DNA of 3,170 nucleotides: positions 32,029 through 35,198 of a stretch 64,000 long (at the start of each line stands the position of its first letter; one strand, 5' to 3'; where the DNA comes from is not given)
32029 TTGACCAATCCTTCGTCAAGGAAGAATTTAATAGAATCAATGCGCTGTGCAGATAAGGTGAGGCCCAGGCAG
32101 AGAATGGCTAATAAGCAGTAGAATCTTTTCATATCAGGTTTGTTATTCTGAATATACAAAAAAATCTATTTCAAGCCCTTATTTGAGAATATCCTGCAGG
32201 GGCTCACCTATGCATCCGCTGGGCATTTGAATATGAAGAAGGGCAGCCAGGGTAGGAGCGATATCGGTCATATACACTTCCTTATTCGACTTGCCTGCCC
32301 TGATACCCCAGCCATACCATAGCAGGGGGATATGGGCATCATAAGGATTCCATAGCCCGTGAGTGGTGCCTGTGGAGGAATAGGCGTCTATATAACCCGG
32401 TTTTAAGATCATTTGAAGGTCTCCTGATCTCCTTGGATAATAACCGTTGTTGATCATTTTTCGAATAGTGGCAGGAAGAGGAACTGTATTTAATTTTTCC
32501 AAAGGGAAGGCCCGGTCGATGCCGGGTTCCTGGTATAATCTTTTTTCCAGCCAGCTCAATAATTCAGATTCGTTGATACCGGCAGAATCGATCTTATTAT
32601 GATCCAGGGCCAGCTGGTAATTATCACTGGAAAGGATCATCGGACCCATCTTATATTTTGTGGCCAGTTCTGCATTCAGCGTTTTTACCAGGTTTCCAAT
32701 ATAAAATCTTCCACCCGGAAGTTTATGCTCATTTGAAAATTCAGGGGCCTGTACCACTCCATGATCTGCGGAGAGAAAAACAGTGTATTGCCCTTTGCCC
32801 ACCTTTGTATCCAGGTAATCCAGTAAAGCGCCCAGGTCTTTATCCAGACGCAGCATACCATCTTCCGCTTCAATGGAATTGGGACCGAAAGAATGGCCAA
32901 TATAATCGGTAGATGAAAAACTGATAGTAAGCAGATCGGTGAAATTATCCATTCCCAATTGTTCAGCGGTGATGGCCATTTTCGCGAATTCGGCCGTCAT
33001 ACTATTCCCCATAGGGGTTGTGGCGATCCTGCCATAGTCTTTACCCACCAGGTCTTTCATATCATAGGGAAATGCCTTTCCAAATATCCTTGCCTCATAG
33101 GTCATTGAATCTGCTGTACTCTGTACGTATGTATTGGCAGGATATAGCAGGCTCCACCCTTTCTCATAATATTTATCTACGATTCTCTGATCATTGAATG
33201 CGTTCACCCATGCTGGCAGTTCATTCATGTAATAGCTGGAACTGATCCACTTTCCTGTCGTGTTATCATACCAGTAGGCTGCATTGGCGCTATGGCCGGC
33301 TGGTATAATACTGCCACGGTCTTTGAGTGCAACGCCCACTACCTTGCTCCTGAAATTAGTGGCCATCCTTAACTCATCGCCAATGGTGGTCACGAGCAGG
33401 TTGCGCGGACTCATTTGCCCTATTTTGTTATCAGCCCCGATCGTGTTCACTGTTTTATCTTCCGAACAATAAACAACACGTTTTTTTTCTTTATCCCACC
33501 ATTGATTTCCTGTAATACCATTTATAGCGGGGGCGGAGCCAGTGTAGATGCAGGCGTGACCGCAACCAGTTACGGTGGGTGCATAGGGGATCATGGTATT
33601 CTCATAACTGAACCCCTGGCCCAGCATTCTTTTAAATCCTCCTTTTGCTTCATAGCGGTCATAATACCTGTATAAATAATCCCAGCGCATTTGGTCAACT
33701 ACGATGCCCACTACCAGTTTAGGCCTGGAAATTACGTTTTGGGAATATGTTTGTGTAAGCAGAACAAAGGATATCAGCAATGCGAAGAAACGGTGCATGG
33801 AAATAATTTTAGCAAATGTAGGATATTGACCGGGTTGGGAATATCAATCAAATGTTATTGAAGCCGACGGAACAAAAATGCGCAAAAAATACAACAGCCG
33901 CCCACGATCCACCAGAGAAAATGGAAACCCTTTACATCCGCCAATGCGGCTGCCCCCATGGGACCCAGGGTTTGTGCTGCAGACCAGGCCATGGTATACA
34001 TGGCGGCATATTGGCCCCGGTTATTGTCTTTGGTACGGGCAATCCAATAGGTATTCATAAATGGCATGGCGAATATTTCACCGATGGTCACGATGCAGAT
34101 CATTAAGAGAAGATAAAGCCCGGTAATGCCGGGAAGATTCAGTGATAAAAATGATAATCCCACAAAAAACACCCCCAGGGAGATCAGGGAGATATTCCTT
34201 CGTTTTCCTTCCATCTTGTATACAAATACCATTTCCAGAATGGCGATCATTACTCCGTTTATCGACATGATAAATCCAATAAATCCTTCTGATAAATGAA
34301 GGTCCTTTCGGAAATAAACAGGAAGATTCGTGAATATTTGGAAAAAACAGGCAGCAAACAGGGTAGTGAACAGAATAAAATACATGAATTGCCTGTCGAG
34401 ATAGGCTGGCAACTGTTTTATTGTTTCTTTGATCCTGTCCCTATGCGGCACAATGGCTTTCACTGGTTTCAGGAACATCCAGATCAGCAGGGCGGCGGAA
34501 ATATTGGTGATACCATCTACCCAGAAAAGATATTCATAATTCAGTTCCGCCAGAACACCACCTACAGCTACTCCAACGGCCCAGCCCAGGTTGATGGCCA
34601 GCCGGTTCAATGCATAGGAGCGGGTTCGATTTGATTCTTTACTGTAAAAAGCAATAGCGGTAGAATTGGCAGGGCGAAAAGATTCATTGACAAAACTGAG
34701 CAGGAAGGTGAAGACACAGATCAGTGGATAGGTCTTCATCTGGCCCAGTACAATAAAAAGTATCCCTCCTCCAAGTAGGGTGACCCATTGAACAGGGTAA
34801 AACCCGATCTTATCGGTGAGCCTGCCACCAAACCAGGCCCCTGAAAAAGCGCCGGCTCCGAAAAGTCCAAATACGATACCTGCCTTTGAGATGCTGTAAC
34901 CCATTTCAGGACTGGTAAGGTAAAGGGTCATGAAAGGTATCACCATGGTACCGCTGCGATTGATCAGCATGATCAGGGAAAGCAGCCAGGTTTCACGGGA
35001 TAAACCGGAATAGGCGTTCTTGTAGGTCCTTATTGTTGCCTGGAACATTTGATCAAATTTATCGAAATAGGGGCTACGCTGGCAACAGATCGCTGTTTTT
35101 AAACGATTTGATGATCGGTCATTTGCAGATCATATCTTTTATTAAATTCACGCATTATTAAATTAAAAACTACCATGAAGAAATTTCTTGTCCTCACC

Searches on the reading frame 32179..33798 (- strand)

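Call 54: search_protein_families(library=pfam, proteins=[window:32179-33798:-], max_evalue=0.00001)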
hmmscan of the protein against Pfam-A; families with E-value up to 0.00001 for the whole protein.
window:32179-33798:- (539 aa): 1 family
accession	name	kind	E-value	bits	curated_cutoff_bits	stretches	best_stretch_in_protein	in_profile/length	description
PF01663.27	Phosphodiest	-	1.1e-47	163.8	23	1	29-478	1-330/342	Type I phosphodiesterase / nucleotide pyrophosphatase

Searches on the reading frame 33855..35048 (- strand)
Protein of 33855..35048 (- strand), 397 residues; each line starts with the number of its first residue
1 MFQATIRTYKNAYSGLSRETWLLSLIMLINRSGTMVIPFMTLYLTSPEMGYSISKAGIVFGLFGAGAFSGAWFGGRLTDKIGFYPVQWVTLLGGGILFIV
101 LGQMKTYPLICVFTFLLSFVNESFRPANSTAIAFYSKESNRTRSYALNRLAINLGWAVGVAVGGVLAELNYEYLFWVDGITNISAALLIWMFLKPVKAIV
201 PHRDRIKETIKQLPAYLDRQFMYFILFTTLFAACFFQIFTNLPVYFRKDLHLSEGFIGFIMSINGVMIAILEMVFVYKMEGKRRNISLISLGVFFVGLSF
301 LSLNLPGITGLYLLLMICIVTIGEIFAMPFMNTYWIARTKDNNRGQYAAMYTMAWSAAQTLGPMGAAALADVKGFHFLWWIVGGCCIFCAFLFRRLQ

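Call 54: search_protein_families(library=pfam, proteins=[window:33855-35048:-], max_evalue=0.00001)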
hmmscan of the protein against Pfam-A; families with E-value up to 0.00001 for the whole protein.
window:33855-35048:- (397 aa): 1 family
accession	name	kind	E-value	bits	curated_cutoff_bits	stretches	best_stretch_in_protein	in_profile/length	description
PF07690.21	MFS_1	-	2.8e-51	174.9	33.4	2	32-356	11-340/347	Major Facilitator Superfamily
